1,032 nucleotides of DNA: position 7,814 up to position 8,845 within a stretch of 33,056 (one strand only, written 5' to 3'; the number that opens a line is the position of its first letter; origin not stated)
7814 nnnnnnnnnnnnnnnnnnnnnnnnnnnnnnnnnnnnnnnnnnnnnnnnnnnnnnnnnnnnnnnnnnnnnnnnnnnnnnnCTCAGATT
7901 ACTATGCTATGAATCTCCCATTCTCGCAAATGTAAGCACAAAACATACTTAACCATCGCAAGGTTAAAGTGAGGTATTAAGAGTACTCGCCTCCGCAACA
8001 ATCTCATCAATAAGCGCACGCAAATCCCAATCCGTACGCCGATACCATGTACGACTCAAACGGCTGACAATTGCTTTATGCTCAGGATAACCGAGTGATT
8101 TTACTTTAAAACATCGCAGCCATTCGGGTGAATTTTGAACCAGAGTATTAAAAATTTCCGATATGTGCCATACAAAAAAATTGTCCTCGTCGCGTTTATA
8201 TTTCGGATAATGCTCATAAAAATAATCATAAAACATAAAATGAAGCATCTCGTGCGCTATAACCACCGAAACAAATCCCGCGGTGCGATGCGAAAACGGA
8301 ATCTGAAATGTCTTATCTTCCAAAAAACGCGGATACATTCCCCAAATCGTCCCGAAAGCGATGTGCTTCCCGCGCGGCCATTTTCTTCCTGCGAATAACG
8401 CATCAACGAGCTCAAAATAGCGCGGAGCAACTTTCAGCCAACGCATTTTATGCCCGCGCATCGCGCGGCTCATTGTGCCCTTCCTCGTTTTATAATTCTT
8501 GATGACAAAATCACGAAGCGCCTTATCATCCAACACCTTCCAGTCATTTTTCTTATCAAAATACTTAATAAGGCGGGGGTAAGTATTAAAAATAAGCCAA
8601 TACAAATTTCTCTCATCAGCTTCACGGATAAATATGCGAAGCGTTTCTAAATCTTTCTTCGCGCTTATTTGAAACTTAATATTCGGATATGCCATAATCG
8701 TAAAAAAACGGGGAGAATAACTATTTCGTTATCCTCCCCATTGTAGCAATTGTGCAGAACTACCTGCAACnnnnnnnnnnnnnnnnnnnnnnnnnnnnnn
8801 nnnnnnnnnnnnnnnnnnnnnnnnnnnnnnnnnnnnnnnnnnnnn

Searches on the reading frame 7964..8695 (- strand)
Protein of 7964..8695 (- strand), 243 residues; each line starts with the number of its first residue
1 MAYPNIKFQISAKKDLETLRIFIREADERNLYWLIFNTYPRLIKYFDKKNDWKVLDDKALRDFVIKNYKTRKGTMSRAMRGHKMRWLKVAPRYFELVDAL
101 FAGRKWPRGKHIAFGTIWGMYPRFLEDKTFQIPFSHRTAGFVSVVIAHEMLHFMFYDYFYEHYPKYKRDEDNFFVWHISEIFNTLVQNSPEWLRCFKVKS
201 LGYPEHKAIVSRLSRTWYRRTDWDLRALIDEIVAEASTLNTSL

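Call 3: search_protein_families(library=ncbifam, proteins=[window:7964-8695:-], max_evalue=1)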
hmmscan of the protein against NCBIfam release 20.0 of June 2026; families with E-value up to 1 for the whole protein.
window:7964-8695:- (243 aa): 0 families

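Call 4: search_protein_families(library=pfam, proteins=[window:7964-8695:-], max_evalue=1)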
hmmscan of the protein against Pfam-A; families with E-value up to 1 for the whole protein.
window:7964-8695:- (243 aa): 1 family
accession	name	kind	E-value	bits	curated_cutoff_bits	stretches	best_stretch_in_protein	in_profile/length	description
PF18958.6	DUF5700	-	0.047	13.5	25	1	127-180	114-170/283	Putative zinc dependent peptidase (DUF5700)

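Call 20: find_homologous_proteins(query=window:7964-8695:-, max_evalue=0.001)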
Query window:7964-8695:- (243 aa): 241 proteins with E <= 0.001 among 417 candidates; the best 120 are listed.
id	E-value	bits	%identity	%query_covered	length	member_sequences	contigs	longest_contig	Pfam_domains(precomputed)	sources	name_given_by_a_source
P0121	3.5e-165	566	100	100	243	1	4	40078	-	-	-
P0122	1.5e-99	351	65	97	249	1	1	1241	-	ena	-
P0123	1.2e-97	344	62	98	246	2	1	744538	-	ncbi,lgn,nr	ncbi:MAG: hypothetical protein PHW53_02310 [Patescibacteria group bacterium]|nr:hypothetical protein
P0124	2.4e-96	340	61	100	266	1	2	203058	-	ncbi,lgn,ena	-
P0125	4.4e-96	339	62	97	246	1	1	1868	-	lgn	-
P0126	7.6e-96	339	60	100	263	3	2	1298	-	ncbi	-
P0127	1.1e-95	338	61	97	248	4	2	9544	-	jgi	jgi:hypothetical protein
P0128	1.2e-95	338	61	96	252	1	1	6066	-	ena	-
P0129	1.2e-95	338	62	97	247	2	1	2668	-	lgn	-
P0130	1.3e-95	338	63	97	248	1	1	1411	-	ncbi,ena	-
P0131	2.1e-95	337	61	98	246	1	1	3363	-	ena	-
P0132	2.4e-95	337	61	97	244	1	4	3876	-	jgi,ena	-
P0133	2.6e-95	337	62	97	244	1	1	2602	-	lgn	-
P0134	2.7e-95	337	63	98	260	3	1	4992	-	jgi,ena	-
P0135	3.5e-95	336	59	97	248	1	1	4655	-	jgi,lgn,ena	-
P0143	8.8e-94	332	62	97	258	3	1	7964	-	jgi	-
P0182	1.3e-79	285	53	97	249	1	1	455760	-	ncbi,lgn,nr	ncbi:MAG: hypothetical protein U5L76_01570 [Patescibacteria group bacterium]|nr:hypothetical protein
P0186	7.2e-75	270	52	98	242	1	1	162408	-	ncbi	-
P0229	3.2e-62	228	49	95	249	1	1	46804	-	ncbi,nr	ncbi:hypothetical protein HZB05_00385 [Candidatus Wolfebacteria bacterium]|nr:hypothetical protein [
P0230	3.3e-62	228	45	98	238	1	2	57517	-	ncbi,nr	ncbi:hypothetical protein KKG48_01355 [Patescibacteria group bacterium]|nr:hypothetical protein [Pat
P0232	5.8e-62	228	44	98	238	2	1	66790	-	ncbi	ncbi:MAG: hypothetical protein WC415_01965 [Patescibacteria group bacterium]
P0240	5.7e-61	224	47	88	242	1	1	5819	-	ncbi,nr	ncbi:MAG: hypothetical protein QME25_09425 [Bacteroidota bacterium]|nr:hypothetical protein [Bactero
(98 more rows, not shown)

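Call 24: search_solved_structures(query=A2, max_evalue=10, show_alignments=2)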
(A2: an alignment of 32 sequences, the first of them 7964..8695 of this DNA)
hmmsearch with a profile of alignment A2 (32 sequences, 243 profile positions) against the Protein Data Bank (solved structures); distinct sequences matched with E-value up to 10: 0.

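Call 30: predict_structure(alignment_id=A2)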
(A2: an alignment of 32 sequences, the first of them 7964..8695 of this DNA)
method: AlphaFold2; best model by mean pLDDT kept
length: 243 residues; sequences in the alignment: 32
mean_pLDDT: 93.1   pTM: 0.90
mean pLDDT of the five models: 93.1, 92.6, 92.0, 90.9, 89.2
residues with pLDDT >= 90: 198; 70-90: 40; 50-70: 3; < 50: 2
segments of 3 or more residues with pLDDT < 50: none
pLDDT, mean of each block of 10 residues (from residue 1): 93 94 85 88 91 92 97 98 97 97 95 94 93 91 97 98 95 95 97 95 93 92 93 90 51
secondary structure, 60 per line:
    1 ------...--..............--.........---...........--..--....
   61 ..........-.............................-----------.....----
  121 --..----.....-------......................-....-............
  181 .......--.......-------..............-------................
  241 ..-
elements in order: E7-9 H12-25 H28-36 H40-45 H57-70 H72-100 E112-116 E129-133 H141-162 H164-167 H169-187 H190-196 H204-217 H225-242

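Call 34: fold_search(model_id=the predicted structure, library=pdb)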
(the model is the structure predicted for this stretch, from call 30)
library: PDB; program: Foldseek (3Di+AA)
matches with E <= 10: 30; with E <= 0.001: 0
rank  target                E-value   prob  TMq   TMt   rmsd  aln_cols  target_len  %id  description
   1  9clp_A                2.9e+00  0.13  0.17  0.10   8.9        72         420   18  Structure of ecarin from the venom of Kenyan saw-scaled viper in complex with the Fab of neutralizing antibody H11 (released 2024-09-11)
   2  1bsw                  3.6e+00  0.21  0.16  0.20   2.1        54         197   15  ACUTOLYSIN A FROM SNAKE VENOM OF AGKISTRODON ACUTUS AT PH 7.5 (released 1999-08-26)
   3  8p0i_B                4.2e+00  0.05  0.19  0.07  12.4       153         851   13  Crystal structure of the open conformation of insulin-regulated aminopeptidase in complex with a small-MW inhibitor (released 2024-09-04)
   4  3k7n_A                4.5e+00  0.09  0.16  0.10   9.7        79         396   13  Structures of two elapid snake venom metalloproteases with distinct activities highlight the disulfide patterns in the (released 2010-03-02)
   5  1bud                  5.0e+00  0.16  0.16  0.20   2.1        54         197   15  ACUTOLYSIN A FROM SNAKE VENOM OF AGKISTRODON ACUTUS AT PH 5.0 (released 1999-09-07)
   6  4qhi_D                5.2e+00  0.07  0.22  0.39   9.8       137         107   18  Crystal structure of Methanocaldococcus jannaschii selecase mutant R36W (released 2014-07-16)
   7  2ymn_C                5.2e+00  0.03  0.16  0.12  14.9       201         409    9  Organization of the Influenza Virus Replication Machinery (released 2012-12-05)
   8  4tt3_E                5.2e+00  0.02  0.12  0.08  12.8       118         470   13  The Pathway of Binding of the Intrinsically Disordered Mitochondrial Inhibitor Protein to F1-ATPase (released 2014-08-06)
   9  4dd8_C                5.5e+00  0.08  0.14  0.17   9.7        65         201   12  ADAM-8 metalloproteinase domain with bound batimastat (released 2012-06-06)
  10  4dd8_D                5.5e+00  0.04  0.19  0.21  16.8       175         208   11  ADAM-8 metalloproteinase domain with bound batimastat (released 2012-06-06)
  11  7pua_F6               5.5e+00  0.02  0.15  0.08  24.6       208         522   10  Middle assembly intermediate of the Trypanosoma brucei mitoribosomal small subunit (released 2022-03-02)
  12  2aig                  6.5e+00  0.09  0.17  0.20   9.4        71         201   15  ADAMALYSIN II WITH PEPTIDOMIMETIC INHIBITOR POL647 (released 1998-04-15)
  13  9j31_R                6.5e+00  0.01  0.12  0.10  18.3       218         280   11  cryo-EM structure of zebrafish GPR4-Gs complex at pH 8.5 (released 2025-01-22)
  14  4c9j_B                6.8e+00  0.03  0.15  0.14  11.4       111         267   11  Structure of yeast mitochondrial ADP/ATP carrier isoform 3 inhibited by carboxyatractyloside (P212121 crystal form) (released 2014-01-22)
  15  4y02                  6.8e+00  0.02  0.17  0.08  19.9       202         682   12  Crystal structure of dipeptidyl peptidase 11 (DPP11) from Porphyromonas gingivalis (Ground) (released 2015-07-15)
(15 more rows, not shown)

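Call 40: search_protein_families(library=pfam, alignment_id=A2, max_evalue=1)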
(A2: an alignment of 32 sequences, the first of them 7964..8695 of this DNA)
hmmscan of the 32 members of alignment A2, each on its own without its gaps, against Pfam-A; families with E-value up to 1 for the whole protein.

A. member 1, window:7964-8695:- (243 aa): 1 family
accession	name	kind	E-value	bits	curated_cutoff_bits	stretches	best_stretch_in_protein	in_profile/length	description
PF18958.6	DUF5700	-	0.047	13.5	25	1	127-180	114-170/283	Putative zinc dependent peptidase (DUF5700)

B. families by the number of members that match (of 32 scanned): 22 families
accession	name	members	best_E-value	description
PF11667.14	DUF3267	21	0.0036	Putative zincin peptidase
PF18958.6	DUF5700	8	1.3e-05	Putative zinc dependent peptidase (DUF5700)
PF10263.15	SprT-like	4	0.052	SprT-like family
PF20594.3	DUF6794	3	0.03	Domain of unknown function (DUF6794)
PF02881.24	SRP54_N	2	0.031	SRP54-type protein, helical bundle domain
PF00042.28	Globin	2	0.036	Globin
PF10440.15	WIYLD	1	0.0023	Ubiquitin-binding WIYLD domain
PF17979.7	zf-CRD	1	0.0052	Cysteine rich domain with multizinc binding regions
PF08984.16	DUF1858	1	0.0096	Domain of unknown function (DUF1858)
PF00799.26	Gemini_AL1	1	0.033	Geminivirus Rep catalytic domain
PF23871.1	DUF7226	1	0.05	Domain of unknown function (DUF7226)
PF21483.2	CdiA_helical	1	0.051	Toxin CdiA-like, helical domain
PF12592.13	ATPase_RavA_C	1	0.071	ATPase, RavA, C-terminal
PF00476.26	DNA_pol_A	1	0.076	DNA polymerase family A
PF21588.3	AP5B1_middle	1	0.1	AP5B1, middle domain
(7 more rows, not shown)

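Call 49: search_protein_representatives(alignment_id=A2)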
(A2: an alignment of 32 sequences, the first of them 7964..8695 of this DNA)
Query: 32 sequences, 243 profile positions. Proteins with E-value up to 0.001 (for the whole library): 712; up to 1e-10: 374; up to 1e-30: 104. The best 150 are listed.
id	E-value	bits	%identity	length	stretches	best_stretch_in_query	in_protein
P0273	8.6e-86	303.7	-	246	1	3-239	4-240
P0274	3.8e-80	285.3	-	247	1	2-225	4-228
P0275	7.4e-79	281.0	-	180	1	60-235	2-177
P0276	2.1e-78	279.5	-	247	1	1-237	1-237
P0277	8.2e-78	277.6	-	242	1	3-240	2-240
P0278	1.8e-77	276.5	-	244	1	1-238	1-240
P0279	3.6e-76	272.2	-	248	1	2-239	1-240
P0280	4.4e-76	272.0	-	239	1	2-235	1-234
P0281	3.4e-75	269.0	-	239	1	2-240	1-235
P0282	1.8e-73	263.4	-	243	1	3-239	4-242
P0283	1.7e-72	260.2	-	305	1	1-239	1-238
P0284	2.5e-68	246.6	-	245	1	2-240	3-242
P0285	2.6e-68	246.5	-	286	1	2-233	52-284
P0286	1.9e-66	240.4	-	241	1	1-239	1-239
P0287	8.8e-66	238.2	-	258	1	2-239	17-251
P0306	7.0e-46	173.1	-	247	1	1-224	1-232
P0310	4.8e-41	157.2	-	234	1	3-215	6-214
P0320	2.2e-37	145.3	-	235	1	3-237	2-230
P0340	1.3e-34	136.1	-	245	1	3-222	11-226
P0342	1.5e-34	135.9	-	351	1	37-239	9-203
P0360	1.0e-32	130.0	-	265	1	4-192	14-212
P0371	2.5e-31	125.4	-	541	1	4-232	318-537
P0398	2.1e-28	115.8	-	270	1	2-186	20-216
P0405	2.0e-27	112.6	-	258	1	3-190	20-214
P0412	1.3e-26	110.0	-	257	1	51-233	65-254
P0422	4.8e-26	108.1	-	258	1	42-233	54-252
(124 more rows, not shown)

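Call 52: search_protein_families(library=pfam, proteins=[P0371, P0342, P0283, P0320, P0340, P0360, P0398, P0412, P0422, P0405], max_evalue=0.1)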
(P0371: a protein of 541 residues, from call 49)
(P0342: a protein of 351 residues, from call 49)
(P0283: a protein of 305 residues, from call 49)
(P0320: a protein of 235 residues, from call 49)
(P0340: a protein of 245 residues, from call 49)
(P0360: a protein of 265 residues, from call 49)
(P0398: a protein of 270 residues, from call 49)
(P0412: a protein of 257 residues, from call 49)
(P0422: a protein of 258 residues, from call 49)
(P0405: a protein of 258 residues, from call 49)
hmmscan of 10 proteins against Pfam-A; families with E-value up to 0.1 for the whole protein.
P0371 (541 aa): 2 families
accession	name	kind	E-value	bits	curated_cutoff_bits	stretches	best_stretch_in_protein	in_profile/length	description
PF10263.15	SprT-like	-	0.011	16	25.6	0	120-143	52-75/108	SprT-like family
PF15639.11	Tox-MPTase3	-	0.047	14.3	25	0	83-160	63-128/131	Metallopeptidase toxin 3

P0342 (351 aa): 3 families
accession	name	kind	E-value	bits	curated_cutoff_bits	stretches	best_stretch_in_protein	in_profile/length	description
PF09573.16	RE_TaqI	-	0.0034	17.3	26.1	1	186-232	50-96/229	TaqI restriction endonuclease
PF10263.15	SprT-like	-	0.024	14.9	25.6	1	108-130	56-78/108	SprT-like family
PF23942.1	DUF7277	-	0.069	14.3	27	1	237-263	17-41/87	Domain of unknown function (DUF7277)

P0283 (305 aa): 0 families

P0320 (235 aa): 1 family
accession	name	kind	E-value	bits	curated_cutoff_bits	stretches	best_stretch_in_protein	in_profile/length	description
PF11667.14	DUF3267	-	0.0066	17.2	27.1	1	140-166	3-29/108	Putative zincin peptidase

P0340 (245 aa): 1 family
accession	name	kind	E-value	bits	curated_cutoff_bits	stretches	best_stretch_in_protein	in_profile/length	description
PF06114.19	Peptidase_M78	-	0.064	13.5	22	0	148-207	45-102/123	IrrE N-terminal-like domain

P0360 (265 aa): 0 families

P0398 (270 aa): 0 families

P0412 (257 aa): 1 family
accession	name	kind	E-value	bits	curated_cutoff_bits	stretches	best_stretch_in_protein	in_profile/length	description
PF10593.14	Z1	-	0.04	13.9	25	0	13-63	103-151/228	Z1 domain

P0422 (258 aa): 0 families

P0405 (258 aa): 2 families
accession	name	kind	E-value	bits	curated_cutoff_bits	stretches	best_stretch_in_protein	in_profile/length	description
PF10611.14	DUF2469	-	0.062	14.3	25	0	73-125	4-54/100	Protein of unknown function (DUF2469)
PF00452.24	Bcl-2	-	0.073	14.1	31.4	0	77-121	3-49/100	Apoptosis regulator proteins, Bcl-2 family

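Call 53: list_cluster_members(proteins=[P0306, P0310, P0320, P0340, P0360, P0371, P0398, P0412, P0422, P0342])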
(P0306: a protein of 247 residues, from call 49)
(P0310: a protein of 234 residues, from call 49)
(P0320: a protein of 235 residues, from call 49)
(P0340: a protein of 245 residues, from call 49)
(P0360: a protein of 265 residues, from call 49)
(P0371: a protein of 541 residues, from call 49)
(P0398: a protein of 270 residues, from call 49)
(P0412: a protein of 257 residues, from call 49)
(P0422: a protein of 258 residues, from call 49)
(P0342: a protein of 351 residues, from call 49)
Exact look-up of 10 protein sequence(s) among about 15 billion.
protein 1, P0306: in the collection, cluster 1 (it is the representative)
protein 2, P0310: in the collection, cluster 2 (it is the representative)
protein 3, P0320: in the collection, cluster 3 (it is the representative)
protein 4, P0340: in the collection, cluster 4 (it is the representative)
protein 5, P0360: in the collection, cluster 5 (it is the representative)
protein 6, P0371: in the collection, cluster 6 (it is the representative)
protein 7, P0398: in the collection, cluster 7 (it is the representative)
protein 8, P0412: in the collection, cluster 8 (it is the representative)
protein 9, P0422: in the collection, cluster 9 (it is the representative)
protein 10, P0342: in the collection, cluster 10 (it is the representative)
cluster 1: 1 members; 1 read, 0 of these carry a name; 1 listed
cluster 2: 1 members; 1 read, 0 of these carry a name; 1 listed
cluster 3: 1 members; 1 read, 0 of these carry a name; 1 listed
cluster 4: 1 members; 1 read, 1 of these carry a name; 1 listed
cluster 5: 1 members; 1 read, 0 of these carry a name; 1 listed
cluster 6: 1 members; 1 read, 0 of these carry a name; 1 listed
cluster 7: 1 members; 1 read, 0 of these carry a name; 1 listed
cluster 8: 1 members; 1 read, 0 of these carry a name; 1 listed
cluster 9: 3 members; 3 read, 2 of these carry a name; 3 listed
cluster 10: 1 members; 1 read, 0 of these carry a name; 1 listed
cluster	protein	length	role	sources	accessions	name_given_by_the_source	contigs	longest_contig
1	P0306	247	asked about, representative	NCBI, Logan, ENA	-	-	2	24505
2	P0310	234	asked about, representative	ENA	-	-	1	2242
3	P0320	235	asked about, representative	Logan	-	-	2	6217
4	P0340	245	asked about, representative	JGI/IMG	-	hypothetical protein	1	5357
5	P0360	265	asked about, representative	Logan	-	-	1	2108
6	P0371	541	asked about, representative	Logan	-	-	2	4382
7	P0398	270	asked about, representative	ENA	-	-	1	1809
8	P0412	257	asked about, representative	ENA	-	-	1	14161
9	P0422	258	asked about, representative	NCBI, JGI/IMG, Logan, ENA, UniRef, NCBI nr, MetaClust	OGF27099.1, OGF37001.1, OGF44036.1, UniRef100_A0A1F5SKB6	hypothetical protein A2303_03310 [Candidatus Falkowbacteria bacterium RIFOXYB2_FULL_47_14] | Uncharacterized protein n=1 Tax=Candidatus Falkowbacteria bacterium RIFOXYA2_FULL_47_19 ... | MAG: hypothetical protein A2227_04405 [Candidatus Falkowbacteria bacterium ...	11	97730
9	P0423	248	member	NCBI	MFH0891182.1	MAG: hypothetical protein V1867_00210 [Candidatus Falkowbacteria bacterium]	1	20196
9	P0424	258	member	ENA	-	-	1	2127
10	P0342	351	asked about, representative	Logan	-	-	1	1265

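Call 71: find_encoding_contigs(protein=P0422, flank=5000, max_places=3)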
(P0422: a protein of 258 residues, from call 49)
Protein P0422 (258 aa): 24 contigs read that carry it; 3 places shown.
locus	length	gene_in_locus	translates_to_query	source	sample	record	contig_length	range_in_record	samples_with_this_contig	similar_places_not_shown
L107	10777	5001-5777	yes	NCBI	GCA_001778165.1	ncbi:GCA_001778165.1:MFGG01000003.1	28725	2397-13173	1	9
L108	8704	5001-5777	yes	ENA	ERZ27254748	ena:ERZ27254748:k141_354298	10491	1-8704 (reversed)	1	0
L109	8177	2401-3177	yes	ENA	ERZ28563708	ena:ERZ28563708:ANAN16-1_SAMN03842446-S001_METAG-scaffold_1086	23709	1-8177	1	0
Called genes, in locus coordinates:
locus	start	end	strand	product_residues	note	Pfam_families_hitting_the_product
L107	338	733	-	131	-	-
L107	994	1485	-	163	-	PF13302:Acetyltransf_3, PF13420:Acetyltransf_4, PF00583:Acetyltransf_1, PF12746:GNAT_acetyltran (faint), PF13508:Acetyltransf_7 (weak)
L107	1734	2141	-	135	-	-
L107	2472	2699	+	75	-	-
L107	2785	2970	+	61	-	-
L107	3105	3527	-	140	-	-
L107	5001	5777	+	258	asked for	-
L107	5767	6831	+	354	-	PF13641:Glyco_tranf_2_3, PF00535:Glycos_transf_2, PF13506:Glyco_transf_21, PF13632:Glyco_trans_2_3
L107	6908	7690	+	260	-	PF00535:Glycos_transf_2, PF13641:Glyco_tranf_2_3, PF10111:Glyco_tranf_2_2 (faint), PF13506:Glyco_transf_21 (faint), PF13632:Glyco_trans_2_3 (weak)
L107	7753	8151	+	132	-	PF13366:PDDEXK_3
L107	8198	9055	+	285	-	PF00483:NTP_transferase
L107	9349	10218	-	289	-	-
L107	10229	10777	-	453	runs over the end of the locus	PF08308:PEGA (faint)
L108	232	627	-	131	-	-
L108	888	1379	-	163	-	PF13302:Acetyltransf_3, PF13420:Acetyltransf_4, PF00583:Acetyltransf_1, PF12746:GNAT_acetyltran (faint), PF13508:Acetyltransf_7 (weak)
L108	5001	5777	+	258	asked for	-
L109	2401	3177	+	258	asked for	-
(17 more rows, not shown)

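Call 72: find_encoding_contigs(protein=P0306, flank=4000, max_places=2)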
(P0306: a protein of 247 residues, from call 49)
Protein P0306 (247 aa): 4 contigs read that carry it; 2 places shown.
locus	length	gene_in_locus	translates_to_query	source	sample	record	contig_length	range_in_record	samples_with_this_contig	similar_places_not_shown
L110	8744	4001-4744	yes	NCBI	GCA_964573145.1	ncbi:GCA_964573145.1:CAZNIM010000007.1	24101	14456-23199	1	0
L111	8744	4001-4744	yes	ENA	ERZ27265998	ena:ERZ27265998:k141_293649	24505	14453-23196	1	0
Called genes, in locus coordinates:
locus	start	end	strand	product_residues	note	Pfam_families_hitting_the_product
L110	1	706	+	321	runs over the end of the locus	PF00571:CBS, PF01769:MgtE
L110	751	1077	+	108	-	PF17726:DpnI_C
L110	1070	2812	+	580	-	PF04055:Radical_SAM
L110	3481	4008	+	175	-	PF02245:Pur_DNA_glyco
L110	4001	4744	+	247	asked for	-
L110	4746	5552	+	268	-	PF04748:Polysacc_deac_2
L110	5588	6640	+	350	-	-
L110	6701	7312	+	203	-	-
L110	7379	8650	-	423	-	-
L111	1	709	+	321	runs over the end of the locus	PF00571:CBS, PF01769:MgtE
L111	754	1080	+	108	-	PF17726:DpnI_C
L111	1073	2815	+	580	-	PF04055:Radical_SAM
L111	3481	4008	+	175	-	PF02245:Pur_DNA_glyco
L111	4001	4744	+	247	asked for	-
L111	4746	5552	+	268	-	PF04748:Polysacc_deac_2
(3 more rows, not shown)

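Call 73: find_encoding_contigs(protein=P0340, flank=4000, max_places=2)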
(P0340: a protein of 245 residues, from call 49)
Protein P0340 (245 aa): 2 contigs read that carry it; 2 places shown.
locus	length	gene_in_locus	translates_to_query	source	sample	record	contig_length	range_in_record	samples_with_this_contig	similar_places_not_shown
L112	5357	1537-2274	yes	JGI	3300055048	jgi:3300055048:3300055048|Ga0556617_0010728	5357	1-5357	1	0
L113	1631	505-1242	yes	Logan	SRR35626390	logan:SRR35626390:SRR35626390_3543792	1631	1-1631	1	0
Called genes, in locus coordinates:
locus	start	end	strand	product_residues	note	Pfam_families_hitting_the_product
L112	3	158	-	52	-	?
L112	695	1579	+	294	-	-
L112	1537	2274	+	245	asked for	-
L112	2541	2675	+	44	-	-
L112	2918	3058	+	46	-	-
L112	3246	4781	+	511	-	-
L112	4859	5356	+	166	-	?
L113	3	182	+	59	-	?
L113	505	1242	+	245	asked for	-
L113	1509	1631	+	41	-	?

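Call 74: find_encoding_contigs(protein=P0412, flank=4000, max_places=2)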
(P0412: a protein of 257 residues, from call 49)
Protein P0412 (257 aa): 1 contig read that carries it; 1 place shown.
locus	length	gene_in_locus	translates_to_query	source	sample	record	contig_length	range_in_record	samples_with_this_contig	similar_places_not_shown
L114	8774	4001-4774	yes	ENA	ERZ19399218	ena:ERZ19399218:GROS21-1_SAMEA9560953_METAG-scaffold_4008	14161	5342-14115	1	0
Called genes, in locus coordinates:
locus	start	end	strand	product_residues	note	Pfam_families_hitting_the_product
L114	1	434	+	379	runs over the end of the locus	PF01594:AI-2E_transport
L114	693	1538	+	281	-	PF00171:Aldedh (weak)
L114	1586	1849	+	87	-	-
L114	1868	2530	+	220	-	PF00696:AA_kinase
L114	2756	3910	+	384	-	PF14870:PSII_BNR (faint), PF15902:Sortilin-Vps10 (weak)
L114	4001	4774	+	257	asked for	-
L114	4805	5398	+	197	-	-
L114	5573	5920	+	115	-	PF03819:MazG (weak), PF12643:MazG-like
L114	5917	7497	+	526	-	PF04851:ResIII (faint), PF09848:SLFN-g3_helicase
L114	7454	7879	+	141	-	-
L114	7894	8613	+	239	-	PF00753:Lactamase_B, PF23023:Anti-Pycsar_Apyc1 (weak), PF00753:Lactamase_B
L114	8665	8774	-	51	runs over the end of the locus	?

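Call 77: search_protein_families(library=pfam, proteins=[L112:3246-4781:+, L112:695-1579:+, L110:1070-2812:+], max_evalue=0.01)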
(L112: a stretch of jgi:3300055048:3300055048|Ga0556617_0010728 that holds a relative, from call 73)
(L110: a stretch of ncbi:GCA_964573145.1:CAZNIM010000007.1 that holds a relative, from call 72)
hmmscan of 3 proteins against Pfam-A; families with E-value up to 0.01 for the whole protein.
L112:3246-4781:+ (511 aa): 0 families

L112:695-1579:+ (294 aa): 0 families

L110:1070-2812:+ (580 aa): 1 family
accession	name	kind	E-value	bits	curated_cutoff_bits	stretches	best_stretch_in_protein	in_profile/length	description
PF04055.27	Radical_SAM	-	7.7e-18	65.7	29.5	1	66-239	1-165/166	Radical SAM superfamily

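Call 86: search_protein_families(library=padloc, proteins=[window:7964-8695:-], max_evalue=0.01)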
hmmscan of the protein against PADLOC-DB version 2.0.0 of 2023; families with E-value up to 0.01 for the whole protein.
window:7964-8695:- (243 aa): 0 families

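Call 88: fold_search(model_id=the predicted structure, library=viral)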
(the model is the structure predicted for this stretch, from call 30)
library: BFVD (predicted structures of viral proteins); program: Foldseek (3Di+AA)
matches with E <= 10: 48; with E <= 0.001: 0
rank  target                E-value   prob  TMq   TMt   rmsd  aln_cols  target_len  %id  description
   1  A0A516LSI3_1          3.8e-02  0.54  0.23  0.07  14.7       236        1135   15  (no name in the UniProt tables at hand)
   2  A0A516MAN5            1.1e+00  0.25  0.31  0.23  18.4       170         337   10  (no name in the UniProt tables at hand)
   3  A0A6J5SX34            1.8e+00  0.16  0.29  0.28   9.6       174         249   13  Metallopeptidase domain containing protein [uncultured Caudovirales phage]
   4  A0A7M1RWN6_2          1.8e+00  0.09  0.26  0.07  14.5       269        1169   12  Uncharacterized protein [uncultured phage cr8_1]
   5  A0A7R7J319            2.2e+00  0.18  0.31  0.39   9.8       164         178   10  (no name in the UniProt tables at hand)
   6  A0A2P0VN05            2.2e+00  0.10  0.26  0.21  12.1       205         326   11  Uncharacterized protein [Tetraselmis virus 1]
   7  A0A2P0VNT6            2.3e+00  0.11  0.32  0.33   9.9       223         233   15  Uncharacterized protein [Tetraselmis virus 1]
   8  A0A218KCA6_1          2.7e+00  0.03  0.14  0.04  26.1       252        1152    8  Putative tail tape measure protein [Bacillus phage PBC2]
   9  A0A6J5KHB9            3.0e+00  0.08  0.26  0.31  16.1       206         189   16  Peptidase M48 [uncultured Caudovirales phage]
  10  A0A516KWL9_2          3.0e+00  0.03  0.20  0.07  18.1       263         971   10  (no name in the UniProt tables at hand)
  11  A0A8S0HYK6            3.2e+00  0.07  0.24  0.26  13.7       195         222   13  (no name in the UniProt tables at hand)
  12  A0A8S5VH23            3.2e+00  0.05  0.22  0.22  17.2       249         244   10  Uncharacterized protein [Myoviridae sp. ctkfK18]
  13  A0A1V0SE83            3.5e+00  0.06  0.23  0.14  12.1       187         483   11  Peptidase M61 catalytic domain-containing protein [Indivirus ILV1]
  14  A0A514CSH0            3.7e+00  0.04  0.20  0.17  20.1       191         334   10  Uncharacterized protein [Achromobacter phage Motura]
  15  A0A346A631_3          3.7e+00  0.01  0.12  0.03  31.8       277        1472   10  (no name in the UniProt tables at hand)
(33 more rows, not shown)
